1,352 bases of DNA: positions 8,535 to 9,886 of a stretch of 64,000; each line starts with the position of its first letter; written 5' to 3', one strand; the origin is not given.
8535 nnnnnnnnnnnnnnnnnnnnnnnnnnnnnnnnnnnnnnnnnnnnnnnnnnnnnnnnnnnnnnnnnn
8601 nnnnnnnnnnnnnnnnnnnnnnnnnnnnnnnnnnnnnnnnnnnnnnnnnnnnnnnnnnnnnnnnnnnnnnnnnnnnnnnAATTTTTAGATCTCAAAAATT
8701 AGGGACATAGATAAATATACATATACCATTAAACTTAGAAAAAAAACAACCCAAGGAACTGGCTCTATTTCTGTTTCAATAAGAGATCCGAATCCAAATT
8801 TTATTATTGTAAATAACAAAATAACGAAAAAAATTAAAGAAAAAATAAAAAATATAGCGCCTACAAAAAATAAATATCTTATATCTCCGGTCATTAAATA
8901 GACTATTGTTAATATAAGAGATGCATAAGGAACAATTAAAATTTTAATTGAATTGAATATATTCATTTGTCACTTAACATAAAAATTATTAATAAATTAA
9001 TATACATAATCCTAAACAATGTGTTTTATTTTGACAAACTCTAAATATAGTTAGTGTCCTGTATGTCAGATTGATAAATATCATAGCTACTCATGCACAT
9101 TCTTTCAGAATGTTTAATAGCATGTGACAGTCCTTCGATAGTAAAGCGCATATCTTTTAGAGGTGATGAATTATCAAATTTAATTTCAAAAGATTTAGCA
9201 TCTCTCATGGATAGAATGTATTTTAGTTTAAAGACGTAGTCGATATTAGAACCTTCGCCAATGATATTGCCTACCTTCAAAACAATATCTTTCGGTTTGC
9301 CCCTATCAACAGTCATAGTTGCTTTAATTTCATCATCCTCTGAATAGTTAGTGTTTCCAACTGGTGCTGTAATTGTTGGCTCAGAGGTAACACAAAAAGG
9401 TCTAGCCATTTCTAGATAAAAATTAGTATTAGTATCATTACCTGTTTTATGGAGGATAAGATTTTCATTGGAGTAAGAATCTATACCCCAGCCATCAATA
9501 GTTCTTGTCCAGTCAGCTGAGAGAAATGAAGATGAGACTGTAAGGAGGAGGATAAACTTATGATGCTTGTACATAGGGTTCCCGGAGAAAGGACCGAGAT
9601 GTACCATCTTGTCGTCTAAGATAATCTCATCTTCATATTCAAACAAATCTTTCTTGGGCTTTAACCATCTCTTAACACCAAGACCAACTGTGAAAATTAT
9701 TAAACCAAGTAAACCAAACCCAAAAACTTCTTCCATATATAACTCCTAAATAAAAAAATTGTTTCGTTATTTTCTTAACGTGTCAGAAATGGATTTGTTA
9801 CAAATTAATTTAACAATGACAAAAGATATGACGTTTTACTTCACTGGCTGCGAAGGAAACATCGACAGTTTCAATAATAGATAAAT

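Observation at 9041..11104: Island-borne ECF sigma/anti-sigma pair with two identical promoter motifs: a self-contained regulon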

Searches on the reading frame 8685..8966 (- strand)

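Call 5: search_protein_families(library=pfam, proteins=[window:8685-8966:-], max_evalue=0.1)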
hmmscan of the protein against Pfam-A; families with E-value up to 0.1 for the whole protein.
window:8685-8966:- (93 aa): 1 family
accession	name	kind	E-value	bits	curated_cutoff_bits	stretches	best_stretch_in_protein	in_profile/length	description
PF11812.13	DUF3333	-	0.083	13.5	26.5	0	35-68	17-50/151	Domain of unknown function (DUF3333)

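Call 7: search_protein_families(library=ncbifam, proteins=[window:8685-8966:-], max_evalue=0.1)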
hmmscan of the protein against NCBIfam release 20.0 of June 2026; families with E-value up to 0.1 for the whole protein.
window:8685-8966:- (93 aa): 0 families

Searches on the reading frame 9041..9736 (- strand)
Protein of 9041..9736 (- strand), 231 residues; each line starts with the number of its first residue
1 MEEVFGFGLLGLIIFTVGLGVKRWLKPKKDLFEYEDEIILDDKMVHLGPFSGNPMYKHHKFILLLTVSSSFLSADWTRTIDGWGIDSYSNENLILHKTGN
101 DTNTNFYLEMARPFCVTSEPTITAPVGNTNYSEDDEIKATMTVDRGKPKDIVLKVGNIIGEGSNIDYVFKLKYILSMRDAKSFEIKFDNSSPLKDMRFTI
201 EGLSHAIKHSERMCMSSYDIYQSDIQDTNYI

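Call 5: search_protein_families(library=pfam, proteins=[window:9041-9736:-], max_evalue=0.1)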
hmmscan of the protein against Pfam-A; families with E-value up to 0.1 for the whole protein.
window:9041-9736:- (231 aa): 0 families

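Call 7: search_protein_families(library=ncbifam, proteins=[window:9041-9736:-], max_evalue=0.1)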
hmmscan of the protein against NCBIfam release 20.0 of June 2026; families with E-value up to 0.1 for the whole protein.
window:9041-9736:- (231 aa): 0 families

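Call 28: find_homologous_proteins(query=window:9041-9736:-, max_evalue=0.001)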
Query window:9041-9736:- (231 aa): 435 proteins with E <= 0.001 among 669 candidates; the best 120 are listed.
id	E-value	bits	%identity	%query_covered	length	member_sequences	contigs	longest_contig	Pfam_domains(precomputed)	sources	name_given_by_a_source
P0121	5.2e-146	502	94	100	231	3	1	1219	-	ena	-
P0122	6.3e-144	495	94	100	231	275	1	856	-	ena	-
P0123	8.1e-144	495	93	100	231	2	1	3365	-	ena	-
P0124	1.3e-142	491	92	100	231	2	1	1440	-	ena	-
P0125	4.9e-142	489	91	100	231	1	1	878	-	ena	-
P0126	1.4e-141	488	91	100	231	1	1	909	-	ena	-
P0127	1.7e-141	487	90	100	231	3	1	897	-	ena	-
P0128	1.9e-141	487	92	100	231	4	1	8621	-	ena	-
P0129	1.3e-140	485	91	100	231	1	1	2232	-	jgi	-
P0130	3.5e-140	483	90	100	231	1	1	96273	-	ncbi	-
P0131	7.0e-140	482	90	100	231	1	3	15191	-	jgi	jgi:hypothetical protein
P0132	1.8e-139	481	90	100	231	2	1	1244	-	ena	-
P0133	5.4e-139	479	90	100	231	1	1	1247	-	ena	-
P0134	8.2e-139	479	91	100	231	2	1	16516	-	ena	-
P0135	1.9e-138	478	90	100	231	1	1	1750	-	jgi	jgi:hypothetical protein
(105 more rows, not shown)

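Call 44: predict_structure(alignment_id=A2)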
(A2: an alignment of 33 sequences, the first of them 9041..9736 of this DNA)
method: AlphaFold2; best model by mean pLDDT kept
length: 231 residues; sequences in the alignment: 33
mean_pLDDT: 34.6   pTM: 0.25
mean pLDDT of the five models: 34.6, 33.2, 33.1, 33.0, 32.7
residues with pLDDT >= 90: 0; 70-90: 0; 50-70: 16; < 50: 215
segments of 3 or more residues with pLDDT < 50: 20-231
pLDDT, mean of each block of 10 residues (from residue 1): 54 58 36 22 28 29 32 29 26 39 38 43 37 38 38 32 29 28 29 33 41 35 24 27
secondary structure, 60 per line:
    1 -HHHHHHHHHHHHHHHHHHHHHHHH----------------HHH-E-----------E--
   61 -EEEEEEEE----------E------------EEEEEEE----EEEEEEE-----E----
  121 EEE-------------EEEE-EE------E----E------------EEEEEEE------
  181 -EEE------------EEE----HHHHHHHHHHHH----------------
elements in order: H2-25 E62-69 E93-99 E104-110 E121-123 E137-140 E168-174 E182-184 E197-199 H204-215

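Call 45: search_protein_representatives(alignment_id=A2)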
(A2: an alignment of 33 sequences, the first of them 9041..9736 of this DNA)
Query: 33 sequences, 231 profile positions. Proteins with E-value up to 0.001 (for the whole library): 66; up to 1e-10: 35; up to 1e-30: 4. The best 66 are listed.
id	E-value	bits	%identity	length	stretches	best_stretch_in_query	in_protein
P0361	3.6e-75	268.6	-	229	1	1-231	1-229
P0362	5.3e-53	196.1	-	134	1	1-112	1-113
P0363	3.5e-44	167.2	-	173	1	1-138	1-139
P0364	7.6e-33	130.1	-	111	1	1-102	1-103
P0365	4.8e-30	121.0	-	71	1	163-231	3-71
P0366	2.2e-29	118.8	-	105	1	1-79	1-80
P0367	9.5e-27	110.2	-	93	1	157-231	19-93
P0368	6.3e-25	104.2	-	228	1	1-217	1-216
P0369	7.7e-25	103.9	-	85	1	1-83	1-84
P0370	4.3e-24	101.5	-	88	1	1-86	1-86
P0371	2.4e-23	99.0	-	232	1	2-223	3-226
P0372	1.6e-22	96.4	-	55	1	177-231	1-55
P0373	1.1e-21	93.7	-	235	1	4-223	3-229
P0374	8.7e-21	90.7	-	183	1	46-226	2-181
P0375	1.6e-20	89.8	-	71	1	136-189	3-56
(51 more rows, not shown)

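Call 49: search_solved_structures(query=A4, max_evalue=10)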
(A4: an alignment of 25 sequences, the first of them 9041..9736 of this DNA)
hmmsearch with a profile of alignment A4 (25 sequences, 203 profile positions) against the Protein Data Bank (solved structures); distinct sequences matched with E-value up to 10: 0.

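Call 50: search_protein_families(library=pfam, alignment_id=A4, max_evalue=0.1)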
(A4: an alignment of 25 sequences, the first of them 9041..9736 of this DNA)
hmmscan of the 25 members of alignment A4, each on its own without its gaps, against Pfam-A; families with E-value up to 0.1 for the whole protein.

A. member 1, window:9041-9736:- (231 aa): 0 families

B. families by the number of members that match (of 25 scanned): 2 families
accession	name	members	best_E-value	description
PF03548.22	LolA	1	0.038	Outer membrane lipoprotein carrier protein LolA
PF09071.16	Alpha-amyl_C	1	0.044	Alpha-amylase, C terminal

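Call 55: predict_structure(alignment_id=A4)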
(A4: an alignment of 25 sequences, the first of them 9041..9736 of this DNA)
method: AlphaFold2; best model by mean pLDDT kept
length: 231 residues; sequences in the alignment: 25
mean_pLDDT: 75.5   pTM: 0.58
mean pLDDT of the five models: 75.5, 74.5, 72.9, 72.8, 72.1
residues with pLDDT >= 90: 62; 70-90: 100; 50-70: 33; < 50: 36
segments of 3 or more residues with pLDDT < 50: 29-48, 51-56, 224-231
pLDDT, mean of each block of 10 residues (from residue 1): 70 82 62 39 47 47 61 64 85 89 88 88 84 90 93 88 82 83 91 90 91 80 47 41
secondary structure, 60 per line:
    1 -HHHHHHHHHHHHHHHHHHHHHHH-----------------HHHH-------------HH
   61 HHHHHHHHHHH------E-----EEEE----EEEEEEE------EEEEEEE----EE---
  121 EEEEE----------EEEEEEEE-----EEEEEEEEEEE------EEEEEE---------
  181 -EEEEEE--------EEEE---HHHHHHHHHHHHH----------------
elements in order: H2-24 H42-45 H59-71 E84-87 E92-98 E105-111 E121-125 E136-143 E149-159 E166-171 E182-187 E196-199 H203-215

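Call 57: fold_search(model_id=the predicted structure, library=pdb)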
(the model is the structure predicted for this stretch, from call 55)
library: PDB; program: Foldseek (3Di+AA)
matches with E <= 10: 1009; with E <= 0.001: 0
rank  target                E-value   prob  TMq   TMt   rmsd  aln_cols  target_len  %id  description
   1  2xzo_A                7.3e-02  0.57  0.19  0.08  15.3       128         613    9  Upf1 helicase - RNA complex (released 2011-03-30)
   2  4zel_B                7.7e-02  0.35  0.19  0.10  12.8       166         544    8  Human dopamine beta-hydroxylase (released 2016-04-20)
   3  2xzp                  8.1e-02  0.75  0.21  0.09  12.7       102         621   11  Upf1 helicase (released 2011-03-30)
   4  9qdq_A                9.0e-02  0.54  0.21  0.07  17.8       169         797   11  Cryo-EM structure of Upf1-Nmd4-Ebs1 in complex with RNA (released 2025-10-22)
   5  4cw8                  9.5e-02  0.35  0.17  0.26  13.9       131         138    7  Structure of the carboxy-terminal domain of the turkey type 3 siadenovirus fibre, virulent form (released 2015-04-08)
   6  3zpe                  1.0e-01  0.33  0.17  0.26  13.9       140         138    6  Structure of the carboxy-terminal domain of the turkey type 3 siadenovirus fibre (released 2014-03-12)
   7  5xu0_A                1.2e-01  0.57  0.18  0.19   9.0        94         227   13  Structure of the membrane fusion protein Spr0693 from Streptococcus pneumoniae R6 (released 2018-01-24)
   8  1s4m_A                1.3e-01  0.54  0.20  0.17  11.4       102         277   20  Crystal structure of flavin binding to FAD synthetase from Thermotoga maritina (released 2004-10-19)
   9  9nk2                  1.3e-01  0.09  0.12  0.16  15.8       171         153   10  Prenylated-FMN maturase PhdC from Mycolicibacterium fortuitum bound to prenylated flavin mononucleotide (released 2026-02-18)
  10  9o5m_A                1.4e-01  0.10  0.10  0.14  13.0       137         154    9  Prenylated-FMN maturase PhdC from Mycolicibacterium fortuitum bound to prenylated flavin mononucleotide in the P1 spac (released 2026-02-18)
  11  9srg                  1.4e-01  0.08  0.10  0.15  14.3       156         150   10  Prenylated FMN oxidative maturase PhdC, FMN-bound (released 2025-12-17)
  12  5ym6_B                1.5e-01  0.41  0.18  0.33   7.9        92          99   14  Crystal Structure of porcine delta coronavirus nsp9 (released 2018-06-13)
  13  8sub_M                1.7e-01  0.16  0.14  0.07  15.9       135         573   10  E. coli SIR2-HerA complex (dodecamer SIR2 pentamer HerA) (released 2023-12-27)
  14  9nk3                  1.7e-01  0.08  0.11  0.14  14.5       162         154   10  Prenylated-FMN maturase PhdC E45A mutant from Mycolicibacterium fortuitum (apo) (released 2026-02-18)
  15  9pue_A                1.7e-01  0.18  0.15  0.14  12.9       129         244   13  Structure of Alpha Appendage of AP2 bound to the FxDxF motif derived of CCDC32 (released 2026-04-08)
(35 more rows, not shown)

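Call 61: fold_search(model_id=the predicted structure, library=viral)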
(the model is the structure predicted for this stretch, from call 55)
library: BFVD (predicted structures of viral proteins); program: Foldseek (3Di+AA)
matches with E <= 10: 860; with E <= 0.001: 2
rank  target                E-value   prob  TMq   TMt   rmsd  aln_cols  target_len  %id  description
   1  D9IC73                3.1e-05  1.00  0.40  0.47  16.5       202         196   10  Conserved hypothetical phage protein [Escherichia phage RB16]
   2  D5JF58                2.5e-04  1.00  0.40  0.45  14.9       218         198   11  Uncharacterized protein [Klebsiella phage KP15]
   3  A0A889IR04            3.0e-03  1.00  0.36  0.40  11.4       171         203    9  (no name in the UniProt tables at hand)
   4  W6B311                1.6e-02  1.00  0.35  0.52   5.1       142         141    8  (no name in the UniProt tables at hand)
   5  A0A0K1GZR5            2.0e-02  0.38  0.18  0.15  21.6       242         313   10  Protein US11c [Cynomolgus macaque cytomegalovirus strain Mauritius]
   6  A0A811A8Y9            2.2e-02  0.54  0.20  0.20  18.4       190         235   10  (no name in the UniProt tables at hand)
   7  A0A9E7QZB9            2.8e-02  0.47  0.18  0.10  14.4       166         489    7  Fiber [Siadenovirus sp.]
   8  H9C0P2                3.7e-02  0.15  0.17  0.09  20.1       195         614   13  (no name in the UniProt tables at hand)
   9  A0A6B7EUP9            4.6e-02  0.84  0.21  0.31   8.4       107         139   17  (no name in the UniProt tables at hand)
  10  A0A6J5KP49            4.6e-02  0.13  0.09  0.12  20.5       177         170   11  IbpA Molecular chaperone (Small heat shock protein) [uncultured Caudovirales phage]
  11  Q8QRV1                5.7e-02  0.33  0.19  0.20  22.4       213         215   11  Membrane glycoprotein US8 [Panine betaherpesvirus 2]
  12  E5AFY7                6.4e-02  0.41  0.17  0.16  10.7       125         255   14  Uncharacterized protein [Erwinia phage phiEa104]
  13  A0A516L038            6.7e-02  0.44  0.17  0.09  20.8       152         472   14  (no name in the UniProt tables at hand)
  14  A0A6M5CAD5            7.1e-02  0.28  0.17  0.11  22.1       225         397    9  (no name in the UniProt tables at hand)
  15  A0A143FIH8            7.5e-02  0.18  0.16  0.16  19.8       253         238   10  Uncharacterized protein [Bacillus phage Vinny]
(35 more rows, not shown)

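Call 64: find_related_loci(query=A6, collection=metagenome_contigs, flank=6000)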
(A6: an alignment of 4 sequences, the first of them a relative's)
Query A6 (232 aa) in metagenome_contigs; peptide patterns used: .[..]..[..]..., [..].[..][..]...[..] (x = any residue, [..] = any of these).
413 stretches matched a pattern; 177 encode a relative of the query (tblastn E <= 1e-3); the best 80 are kept; 80 distinct loci.
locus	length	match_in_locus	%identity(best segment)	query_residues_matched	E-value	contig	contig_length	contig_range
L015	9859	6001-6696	99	1-232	1e-154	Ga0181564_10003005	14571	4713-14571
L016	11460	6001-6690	94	1-230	5e-139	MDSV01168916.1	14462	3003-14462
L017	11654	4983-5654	55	1-230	2e-77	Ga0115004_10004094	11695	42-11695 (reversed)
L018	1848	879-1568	55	1-232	2e-79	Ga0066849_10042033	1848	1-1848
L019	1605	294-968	47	1-232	4e-66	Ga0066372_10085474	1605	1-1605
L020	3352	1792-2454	49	9-226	1e-63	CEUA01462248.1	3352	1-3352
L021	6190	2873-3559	47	1-232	2e-61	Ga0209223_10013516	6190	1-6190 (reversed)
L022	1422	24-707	45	1-232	2e-63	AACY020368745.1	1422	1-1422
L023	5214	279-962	48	1-232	4e-60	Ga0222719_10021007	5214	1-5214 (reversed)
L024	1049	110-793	47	1-232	4e-64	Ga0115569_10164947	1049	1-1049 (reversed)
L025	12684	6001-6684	48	1-232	4e-59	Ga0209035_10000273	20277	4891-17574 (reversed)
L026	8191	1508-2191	46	1-232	2e-59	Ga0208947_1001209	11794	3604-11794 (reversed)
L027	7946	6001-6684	46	1-232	3e-59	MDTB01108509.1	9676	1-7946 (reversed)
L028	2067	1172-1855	46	1-232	3e-60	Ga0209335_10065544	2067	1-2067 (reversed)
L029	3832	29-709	47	1-231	4e-59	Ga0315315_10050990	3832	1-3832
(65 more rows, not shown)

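Call 75: search_dna_similar(query=window:9041-9736:-, collection=phages, mode=protein, max_evalue=1, max_rows=10)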
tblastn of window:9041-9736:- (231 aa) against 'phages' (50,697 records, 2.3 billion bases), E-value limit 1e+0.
No match.

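Call 88: search_protein_families(library=padloc, proteins=[window:9041-9736:-], max_evalue=0.001)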
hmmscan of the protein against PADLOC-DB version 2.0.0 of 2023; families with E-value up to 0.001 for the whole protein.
window:9041-9736:- (231 aa): 0 families
